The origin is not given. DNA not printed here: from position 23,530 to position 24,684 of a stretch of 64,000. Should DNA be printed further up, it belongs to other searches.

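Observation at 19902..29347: pafB-pafC-tatA-tatC-helY and a PAC2 gene are retained, but the Pup-proteasome core is missing where it normally sits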

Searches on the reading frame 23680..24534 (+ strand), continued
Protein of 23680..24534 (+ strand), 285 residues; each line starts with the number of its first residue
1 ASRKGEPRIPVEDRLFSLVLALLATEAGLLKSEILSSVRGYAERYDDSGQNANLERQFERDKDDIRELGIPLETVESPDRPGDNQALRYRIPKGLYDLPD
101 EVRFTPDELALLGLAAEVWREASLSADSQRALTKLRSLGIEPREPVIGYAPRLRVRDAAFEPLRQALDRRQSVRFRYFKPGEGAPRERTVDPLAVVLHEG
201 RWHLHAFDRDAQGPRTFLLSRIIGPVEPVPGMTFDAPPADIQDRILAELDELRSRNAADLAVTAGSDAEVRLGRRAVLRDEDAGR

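Call 56: search_protein_families(library=ncbifam, proteins=[L013:2949-3659:+, L002:9003-9950:+, L002:7240-7935:+, L002:6268-7185:-, L002:10001-11041:+, L002:11038-12060:+, L002:13149-15581:+, L002:7932-8960:+], max_evalue=0.00001)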
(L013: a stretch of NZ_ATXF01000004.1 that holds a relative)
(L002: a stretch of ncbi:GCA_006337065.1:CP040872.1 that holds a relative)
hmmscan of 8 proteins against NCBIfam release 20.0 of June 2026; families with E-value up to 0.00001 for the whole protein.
L013:2949-3659:+ (236 aa): 1 family
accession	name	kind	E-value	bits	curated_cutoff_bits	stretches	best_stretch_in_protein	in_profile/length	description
NF007413.0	PRK09951.1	subfamily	5.7e-24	84.7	349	1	1-230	1-222/222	hypothetical protein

L002:9003-9950:+ (315 aa): 3 families
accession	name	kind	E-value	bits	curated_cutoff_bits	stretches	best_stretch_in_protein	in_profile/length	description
NF053689.1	BamJ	equivalog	4.6e-21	75.9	100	1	210-310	82-183/184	BamJ family beta-barrel-assembly machinery protein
NF008150.0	PRK10902.1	equivalog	6.1e-18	65.2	215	1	211-314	151-248/271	FKBP-type peptidyl-prolyl cis-trans isomerase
NF008602.0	PRK11570.1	subfamily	2.3e-16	60.3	198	1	210-314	106-205/206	FKBP-type peptidyl-prolyl cis-trans isomerase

L002:7240-7935:+ (231 aa): 21 families
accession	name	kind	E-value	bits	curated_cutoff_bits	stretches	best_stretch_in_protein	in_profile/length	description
TIGR02009.1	PGMB-YQAB-SF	subfamily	3.4e-29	102.4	153.35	1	14-194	2-186/186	beta-phosphoglucomutase family hydrolase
NF008087.0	PRK10826.1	equivalog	1.5e-27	96.7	191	1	14-196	8-193/222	hexitol phosphatase HxpB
NF046057.1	bifunc_MtlD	equivalog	8.5e-27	93.8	800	1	15-194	9-191/683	bifunctional mannitol-1-phosphate dehydrogenase/phosphatase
TIGR01449.2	PGP_bact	equivalog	4.2e-21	75.5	180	1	16-190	1-180/213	phosphoglycolate phosphatase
NF008000.0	PRK10725.1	equivalog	5.3e-20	72.3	215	1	15-191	7-182/188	fructose-1-phosphate/6-phosphogluconate phosphatase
TIGR01990.1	bPGM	equivalog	1.6e-19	70.6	189.4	1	15-194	3-186/187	beta-phosphoglucomutase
NF008610.0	PRK11587.1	equivalog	1.2e-18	67.3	282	1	16-195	6-182/219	sugar phosphatase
NF053653.1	InDiPhoBT2121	equivalog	4.5e-17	62.3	245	1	14-194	2-186/216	inorganic diphosphatase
TIGR01509.1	HAD-SF-IA-v3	subfamily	2.4e-16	60.3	29.4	1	73-191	42-151/154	HAD-IA family hydrolase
NF009804.0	PRK13288.1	equivalog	5.2e-14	52.2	218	1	15-193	5-180/215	pyrophosphatase PpaX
NF009695.0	PRK13222.1-2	equivalog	1.6e-13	50.7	225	1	14-194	7-193/226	phosphoglycolate phosphatase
NF009700.0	PRK13226.1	equivalog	2.1e-13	50.5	342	1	9-193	8-193/229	phosphoglycolate phosphatase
NF009694.0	PRK13222.1-1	equivalog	6.2e-13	48.6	415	1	77-192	92-208/252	phosphoglycolate phosphatase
TIGR03351.1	PhnX-like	hypoth_equivalog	1e-12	48.5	218.9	1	16-192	4-187/220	phosphonatase-like hydrolase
NF009696.0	PRK13222.1-3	equivalog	2.8e-11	43.5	359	1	15-194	5-186/223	N-acetylmuramic acid 6-phosphate phosphatase MupP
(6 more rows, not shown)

L002:6268-7185:- (305 aa): 0 families

L002:10001-11041:+ (346 aa): 0 families

L002:11038-12060:+ (340 aa): 0 families

L002:13149-15581:+ (810 aa): 12 families
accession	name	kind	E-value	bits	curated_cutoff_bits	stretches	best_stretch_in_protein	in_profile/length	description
NF002654.0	PRK02362.1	equivalog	1.1e-55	189.2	887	2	42-220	35-215/739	ATP-dependent DNA helicase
NF040935.1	helicase_Hel308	equivalog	5.2e-55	186.8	1200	2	33-220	28-215/704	ATP-dependent DNA helicase Hel308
NF002251.0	PRK01172.1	equivalog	5.9e-47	160.3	891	2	21-231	12-224/674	ATP-dependent DNA helicase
NF001308.0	PRK00254.1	equivalog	5.3e-45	153.9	1216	2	43-220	36-213/720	ATP-dependent DNA helicase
TIGR04121.1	DEXH_lig_assoc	equivalog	1.1e-27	96.1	850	1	22-239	4-242/804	ligase-associated DNA damage response DEXH box helicase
NF010338.0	PRK13767.1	equivalog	2.8e-11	42.4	849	0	136-242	169-281/877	ATP-dependent helicase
NF010337.0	PRK13766.1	equivalog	2e-09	36.2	610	1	46-150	31-142/781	Hef nuclease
TIGR03817.1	DECH_helic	hypoth_equivalog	1.8e-08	33.1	874.1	1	36-157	41-174/742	helicase/secretion neighborhood putative DEAH-box helicase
TIGR01587.1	cas3_core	equivalog_domain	3.1e-08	33.1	102.45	0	49-109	2-63/358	CRISPR-associated helicase Cas3'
NF008662.0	PRK11664.1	equivalog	3.2e-07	29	1053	1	42-215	16-188/813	ATP-dependent helicase HrpB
TIGR00643.1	recG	equivalog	3.4e-07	29.3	659.4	0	51-153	261-370/629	ATP-dependent DNA helicase RecG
NF008279.0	PRK11057.1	equivalog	1.2e-06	27.3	1015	0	358-440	262-336/608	ATP-dependent DNA helicase RecQ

L002:7932-8960:+ (342 aa): 2 families
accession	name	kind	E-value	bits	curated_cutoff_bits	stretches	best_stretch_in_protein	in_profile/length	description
TIGR02469.1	CbiT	equivalog_domain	6.3e-08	32.9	78.3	1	94-208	9-119/124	precorrin-6Y C5,15-methyltransferase (decarboxylating) subunit CbiT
NF001453.0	PRK00312.1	equivalog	4.5e-07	29.6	188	1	79-229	55-194/217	protein-L-isoaspartate(D-aspartate) O-methyltransferase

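Call 70: search_solved_structures(query=L002:11038-12060:+, max_evalue=0.001, show_alignments=2)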
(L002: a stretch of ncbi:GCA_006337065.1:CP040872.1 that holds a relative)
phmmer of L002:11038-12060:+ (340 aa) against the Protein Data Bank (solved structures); distinct sequences matched with E-value up to 0.001: 9.
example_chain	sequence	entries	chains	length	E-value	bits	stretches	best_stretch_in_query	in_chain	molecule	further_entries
6sj9_A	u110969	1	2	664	8.9e-38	133.8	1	3-322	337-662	Proteasome accessory factor B/C (PafBC)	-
7p5x_AX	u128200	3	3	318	3.3e-21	79.3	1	13-324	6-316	PafC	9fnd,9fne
9cu3_B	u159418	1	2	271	1.8e-05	27.6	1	97-305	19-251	WYL domain-containing protein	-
7u02_B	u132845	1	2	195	4.2e-05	26.4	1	153-306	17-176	WYL domain-containing protein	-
7tzv_A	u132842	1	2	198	4.4e-05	26.4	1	153-306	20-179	WYL domain-containing protein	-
9pfq_Q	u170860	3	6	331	0.00014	24.7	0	101-304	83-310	WYL domain-containing protein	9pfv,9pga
8tp8_A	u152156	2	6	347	0.00021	24.1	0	101-304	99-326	DeoR-family transcriptional regulator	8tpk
7p5x_AY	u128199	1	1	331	0.00059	22.6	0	100-218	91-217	Transcriptional regulator-like protein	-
9fnd_X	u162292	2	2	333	0.0006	22.6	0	100-218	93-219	Transcriptional regulator-like protein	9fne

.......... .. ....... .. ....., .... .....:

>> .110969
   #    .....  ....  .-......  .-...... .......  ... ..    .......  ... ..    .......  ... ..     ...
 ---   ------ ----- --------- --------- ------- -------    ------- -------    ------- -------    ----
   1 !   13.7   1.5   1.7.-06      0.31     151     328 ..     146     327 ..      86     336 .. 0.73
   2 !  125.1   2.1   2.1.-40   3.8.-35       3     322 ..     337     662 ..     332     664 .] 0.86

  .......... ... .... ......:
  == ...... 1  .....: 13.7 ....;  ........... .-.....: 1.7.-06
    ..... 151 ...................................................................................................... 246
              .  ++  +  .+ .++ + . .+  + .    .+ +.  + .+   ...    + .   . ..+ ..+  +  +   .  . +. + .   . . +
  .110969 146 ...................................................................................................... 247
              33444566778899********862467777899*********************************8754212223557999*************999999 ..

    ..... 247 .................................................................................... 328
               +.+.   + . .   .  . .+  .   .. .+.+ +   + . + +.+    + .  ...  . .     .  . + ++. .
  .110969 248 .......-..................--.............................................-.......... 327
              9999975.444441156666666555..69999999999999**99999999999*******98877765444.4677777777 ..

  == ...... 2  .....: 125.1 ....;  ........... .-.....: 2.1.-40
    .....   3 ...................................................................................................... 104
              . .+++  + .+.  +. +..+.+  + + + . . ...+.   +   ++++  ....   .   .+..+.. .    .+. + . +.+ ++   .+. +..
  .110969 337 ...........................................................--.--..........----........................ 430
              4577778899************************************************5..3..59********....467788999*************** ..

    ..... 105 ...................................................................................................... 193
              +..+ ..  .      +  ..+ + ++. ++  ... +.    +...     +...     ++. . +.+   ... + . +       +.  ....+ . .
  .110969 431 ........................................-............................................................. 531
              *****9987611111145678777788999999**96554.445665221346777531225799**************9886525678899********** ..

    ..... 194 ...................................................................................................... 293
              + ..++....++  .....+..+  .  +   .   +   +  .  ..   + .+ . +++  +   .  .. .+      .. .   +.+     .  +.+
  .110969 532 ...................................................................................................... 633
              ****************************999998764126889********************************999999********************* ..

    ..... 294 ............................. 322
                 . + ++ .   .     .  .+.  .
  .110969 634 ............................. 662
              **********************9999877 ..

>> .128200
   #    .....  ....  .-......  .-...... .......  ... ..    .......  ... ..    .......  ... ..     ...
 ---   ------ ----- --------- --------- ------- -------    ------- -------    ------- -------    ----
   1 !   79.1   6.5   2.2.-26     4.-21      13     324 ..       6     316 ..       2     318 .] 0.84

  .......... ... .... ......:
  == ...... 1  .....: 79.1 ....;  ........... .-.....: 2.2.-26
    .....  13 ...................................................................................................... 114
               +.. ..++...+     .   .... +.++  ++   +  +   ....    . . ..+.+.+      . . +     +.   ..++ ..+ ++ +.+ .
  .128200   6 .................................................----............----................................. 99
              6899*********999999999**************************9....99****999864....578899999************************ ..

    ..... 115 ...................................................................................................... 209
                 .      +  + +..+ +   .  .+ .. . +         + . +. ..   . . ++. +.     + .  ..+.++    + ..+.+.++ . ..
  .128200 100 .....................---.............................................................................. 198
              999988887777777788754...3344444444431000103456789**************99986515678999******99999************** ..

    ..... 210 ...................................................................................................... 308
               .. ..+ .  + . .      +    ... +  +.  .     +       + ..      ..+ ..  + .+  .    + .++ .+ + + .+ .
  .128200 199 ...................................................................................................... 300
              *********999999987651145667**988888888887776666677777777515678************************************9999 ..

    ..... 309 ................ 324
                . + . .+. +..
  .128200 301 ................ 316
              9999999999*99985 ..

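Call 80: search_protein_representatives(alignment_id=A1)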
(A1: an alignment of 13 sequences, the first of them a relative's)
Query: 13 sequences, 338 profile positions. Proteins with E-value up to 0.001 (for the whole library): 5902; up to 1e-10: 1964; up to 1e-30: 528. The best 150 are listed.
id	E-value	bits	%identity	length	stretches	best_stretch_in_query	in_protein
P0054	9.4e-177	603.3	-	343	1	4-336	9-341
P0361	2.1e-156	536.4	-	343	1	2-336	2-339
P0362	1.7e-148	510.3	-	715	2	6-333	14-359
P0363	7.1e-125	432.7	-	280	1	41-295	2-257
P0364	1.2e-120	418.8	-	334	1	10-336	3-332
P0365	3.9e-114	397.4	-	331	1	8-327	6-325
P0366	3.0e-113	394.5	-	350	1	5-230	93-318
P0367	9.5e-112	389.5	-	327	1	15-332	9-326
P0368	7.0e-111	386.7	-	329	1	7-332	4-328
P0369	1.3e-110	385.9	-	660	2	9-335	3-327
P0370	1.3e-109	382.5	-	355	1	8-334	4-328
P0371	6.1e-109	380.3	-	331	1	7-330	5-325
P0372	2.5e-105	368.4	-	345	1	7-335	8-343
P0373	1.8e-104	365.6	-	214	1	5-210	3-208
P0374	5.2e-103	360.8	-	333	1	7-335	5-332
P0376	2.6e-102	358.5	-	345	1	9-335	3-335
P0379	1.2e-97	343.2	-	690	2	7-334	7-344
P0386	1.9e-93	329.3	-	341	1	13-332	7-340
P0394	6.8e-89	314.4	-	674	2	8-335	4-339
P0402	4.2e-84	298.7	-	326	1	10-333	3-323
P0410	4.0e-79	282.3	-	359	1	5-333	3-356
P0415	1.0e-76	274.4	-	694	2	14-335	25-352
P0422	2.0e-72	260.3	-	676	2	13-334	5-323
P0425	9.9e-71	254.7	-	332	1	15-333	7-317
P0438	2.6e-64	233.6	-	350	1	12-332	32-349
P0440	3.5e-64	233.2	-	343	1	14-334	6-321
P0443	1.7e-63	230.9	-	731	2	14-334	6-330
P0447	8.6e-63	228.6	-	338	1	14-332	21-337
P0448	1.5e-62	227.8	-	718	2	9-334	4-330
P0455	4.7e-60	219.6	-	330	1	14-333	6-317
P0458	2.2e-59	217.4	-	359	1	12-336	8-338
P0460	3.3e-59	216.8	-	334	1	12-332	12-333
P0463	4.6e-59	216.3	-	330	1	10-331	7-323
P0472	1.1e-57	211.8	-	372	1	15-333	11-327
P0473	1.1e-57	211.8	-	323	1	9-331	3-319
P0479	1.9e-56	207.7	-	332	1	8-332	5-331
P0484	1.1e-55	205.3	-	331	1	14-335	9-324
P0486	1.3e-55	205.0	-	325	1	9-333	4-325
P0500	4.5e-54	199.9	-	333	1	11-332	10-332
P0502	8.9e-54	199.0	-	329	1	14-336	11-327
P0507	2.2e-53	197.7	-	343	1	14-332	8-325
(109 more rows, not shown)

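Call 82: list_cluster_members(proteins=[P0364, P0367, P0369, P0372, P0376, P0379, P0386, P0394, P0402, P0410])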
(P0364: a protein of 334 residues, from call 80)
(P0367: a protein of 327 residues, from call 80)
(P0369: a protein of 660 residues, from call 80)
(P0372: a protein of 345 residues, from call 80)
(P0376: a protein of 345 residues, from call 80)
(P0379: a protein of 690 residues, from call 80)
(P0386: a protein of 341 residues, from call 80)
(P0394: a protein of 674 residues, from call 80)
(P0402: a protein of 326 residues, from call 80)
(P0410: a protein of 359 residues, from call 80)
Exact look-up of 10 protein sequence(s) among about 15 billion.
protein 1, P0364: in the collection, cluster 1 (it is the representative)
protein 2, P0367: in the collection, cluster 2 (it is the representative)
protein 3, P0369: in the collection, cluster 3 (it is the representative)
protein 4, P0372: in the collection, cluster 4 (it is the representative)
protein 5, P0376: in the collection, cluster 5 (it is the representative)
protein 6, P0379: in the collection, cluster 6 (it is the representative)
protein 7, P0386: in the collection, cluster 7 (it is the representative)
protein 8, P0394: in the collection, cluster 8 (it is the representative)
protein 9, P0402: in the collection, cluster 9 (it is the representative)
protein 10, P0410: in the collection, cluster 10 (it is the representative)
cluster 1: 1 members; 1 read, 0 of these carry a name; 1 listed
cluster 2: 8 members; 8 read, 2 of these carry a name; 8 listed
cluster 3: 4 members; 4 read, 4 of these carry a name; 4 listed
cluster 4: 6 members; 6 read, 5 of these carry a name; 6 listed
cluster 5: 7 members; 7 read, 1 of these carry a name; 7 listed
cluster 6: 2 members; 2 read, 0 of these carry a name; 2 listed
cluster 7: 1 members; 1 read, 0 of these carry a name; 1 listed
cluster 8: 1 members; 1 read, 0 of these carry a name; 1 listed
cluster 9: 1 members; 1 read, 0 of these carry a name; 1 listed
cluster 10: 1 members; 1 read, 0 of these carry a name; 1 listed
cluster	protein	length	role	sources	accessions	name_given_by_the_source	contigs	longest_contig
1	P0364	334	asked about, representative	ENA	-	-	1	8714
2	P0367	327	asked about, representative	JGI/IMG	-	-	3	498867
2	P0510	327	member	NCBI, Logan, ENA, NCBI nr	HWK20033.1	MAG TPA: WYL domain-containing protein [Microbacteriaceae bacterium] | WYL domain-containing protein [Microbacteriaceae bacterium]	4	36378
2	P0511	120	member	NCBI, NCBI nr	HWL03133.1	MAG TPA: WYL domain-containing protein, partial [Microbacteriaceae bacterium] | WYL domain-containing protein [Microbacteriaceae bacterium]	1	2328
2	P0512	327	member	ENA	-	-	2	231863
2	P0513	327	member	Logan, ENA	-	-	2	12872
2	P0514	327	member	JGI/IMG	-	-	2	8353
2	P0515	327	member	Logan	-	-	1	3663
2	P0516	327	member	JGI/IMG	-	-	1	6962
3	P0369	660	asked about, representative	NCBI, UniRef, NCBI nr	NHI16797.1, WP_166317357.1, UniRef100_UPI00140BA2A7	WYL domain-containing protein [Microbacterium excoecariae] | WYL domain-containing protein n=1 Tax=Microbacterium excoecariae TaxID=2715210 ...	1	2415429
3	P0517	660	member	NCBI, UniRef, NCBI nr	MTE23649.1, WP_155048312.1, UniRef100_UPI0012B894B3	WYL domain-containing protein [Microbacterium sp. ZXX196] | helix-turn-helix transcriptional regulator n=1 Tax=Microbacterium sp. ZXX196 ...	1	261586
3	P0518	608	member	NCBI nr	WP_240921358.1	WYL domain-containing protein [Microbacterium excoecariae]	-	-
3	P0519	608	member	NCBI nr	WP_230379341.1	WYL domain-containing protein [Microbacterium sp. ZXX196]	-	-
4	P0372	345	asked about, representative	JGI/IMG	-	proteasome accessory factor B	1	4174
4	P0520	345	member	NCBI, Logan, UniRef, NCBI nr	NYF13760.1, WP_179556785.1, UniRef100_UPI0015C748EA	proteasome accessory factor B [Pseudoclavibacter sp. JAI123] | helix-turn-helix transcriptional regulator n=1 Tax=Pseudoclavibacter sp. JAI123 ... | WYL domain-containing protein [Pseudoclavibacter sp. JAI123]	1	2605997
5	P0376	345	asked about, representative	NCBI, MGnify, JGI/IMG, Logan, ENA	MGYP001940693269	CR=1 FL=1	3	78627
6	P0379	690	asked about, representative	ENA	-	-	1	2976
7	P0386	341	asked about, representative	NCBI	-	-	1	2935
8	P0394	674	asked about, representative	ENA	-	-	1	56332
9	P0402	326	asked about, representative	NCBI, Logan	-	-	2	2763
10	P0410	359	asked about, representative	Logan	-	-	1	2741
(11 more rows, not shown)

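Call 83: list_cluster_members(proteins=[P0415, P0425, P0438, P0447, P0460, P0472, P0479, P0486, P0500, P0448])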
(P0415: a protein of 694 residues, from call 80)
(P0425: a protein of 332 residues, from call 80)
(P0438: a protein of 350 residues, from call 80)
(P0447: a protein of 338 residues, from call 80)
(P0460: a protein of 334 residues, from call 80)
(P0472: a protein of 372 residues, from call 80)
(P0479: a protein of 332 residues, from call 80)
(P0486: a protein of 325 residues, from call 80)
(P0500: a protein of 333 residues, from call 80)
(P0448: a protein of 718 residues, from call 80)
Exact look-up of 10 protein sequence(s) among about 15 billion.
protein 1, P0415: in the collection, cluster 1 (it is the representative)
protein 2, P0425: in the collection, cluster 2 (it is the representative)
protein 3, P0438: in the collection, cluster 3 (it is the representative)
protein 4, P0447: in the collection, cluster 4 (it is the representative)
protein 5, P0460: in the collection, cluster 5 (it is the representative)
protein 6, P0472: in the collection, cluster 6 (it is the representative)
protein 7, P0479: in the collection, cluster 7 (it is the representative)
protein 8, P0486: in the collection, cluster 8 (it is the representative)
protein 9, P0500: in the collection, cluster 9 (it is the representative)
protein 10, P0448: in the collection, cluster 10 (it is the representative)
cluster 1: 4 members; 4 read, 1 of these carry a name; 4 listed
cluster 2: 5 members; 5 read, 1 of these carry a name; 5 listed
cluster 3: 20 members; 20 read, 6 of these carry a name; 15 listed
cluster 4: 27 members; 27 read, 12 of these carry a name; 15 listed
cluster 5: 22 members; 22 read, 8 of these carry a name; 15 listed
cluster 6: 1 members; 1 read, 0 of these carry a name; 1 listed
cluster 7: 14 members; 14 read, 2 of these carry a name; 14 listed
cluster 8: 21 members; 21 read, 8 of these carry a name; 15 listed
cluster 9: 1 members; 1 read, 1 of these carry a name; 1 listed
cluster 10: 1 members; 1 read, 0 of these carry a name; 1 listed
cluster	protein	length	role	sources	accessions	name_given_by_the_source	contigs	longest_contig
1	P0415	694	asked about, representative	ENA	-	-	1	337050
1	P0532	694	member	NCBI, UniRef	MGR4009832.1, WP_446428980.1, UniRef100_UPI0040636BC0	helix-turn-helix transcriptional regulator [Leucobacter sp. 1207-22] | helix-turn-helix transcriptional regulator n=1 Tax=Leucobacter sp. 1207-22 TaxID=2604456 ...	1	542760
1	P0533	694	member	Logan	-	-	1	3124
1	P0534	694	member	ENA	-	-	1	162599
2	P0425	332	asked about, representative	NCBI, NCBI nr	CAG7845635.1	Protein PafB [Pseudoclavibacter triregionum]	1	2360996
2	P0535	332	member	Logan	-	-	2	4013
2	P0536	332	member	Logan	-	-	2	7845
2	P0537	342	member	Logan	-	-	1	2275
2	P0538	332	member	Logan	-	-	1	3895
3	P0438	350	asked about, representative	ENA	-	-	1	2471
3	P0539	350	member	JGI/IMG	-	proteasome accessory factor B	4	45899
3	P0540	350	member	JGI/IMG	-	proteasome accessory factor B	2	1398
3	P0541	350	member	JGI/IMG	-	proteasome accessory factor B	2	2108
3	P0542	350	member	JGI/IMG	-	proteasome accessory factor B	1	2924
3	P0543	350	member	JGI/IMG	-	proteasome accessory factor B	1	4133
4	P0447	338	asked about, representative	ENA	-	-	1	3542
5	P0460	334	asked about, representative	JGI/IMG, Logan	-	proteasome accessory factor B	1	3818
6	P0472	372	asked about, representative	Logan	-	-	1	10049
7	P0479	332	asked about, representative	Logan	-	-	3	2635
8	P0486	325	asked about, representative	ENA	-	-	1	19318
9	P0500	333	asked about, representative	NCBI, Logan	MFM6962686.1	MAG: helix-turn-helix transcriptional regulator [Micrococcales bacterium]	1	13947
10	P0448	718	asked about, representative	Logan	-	-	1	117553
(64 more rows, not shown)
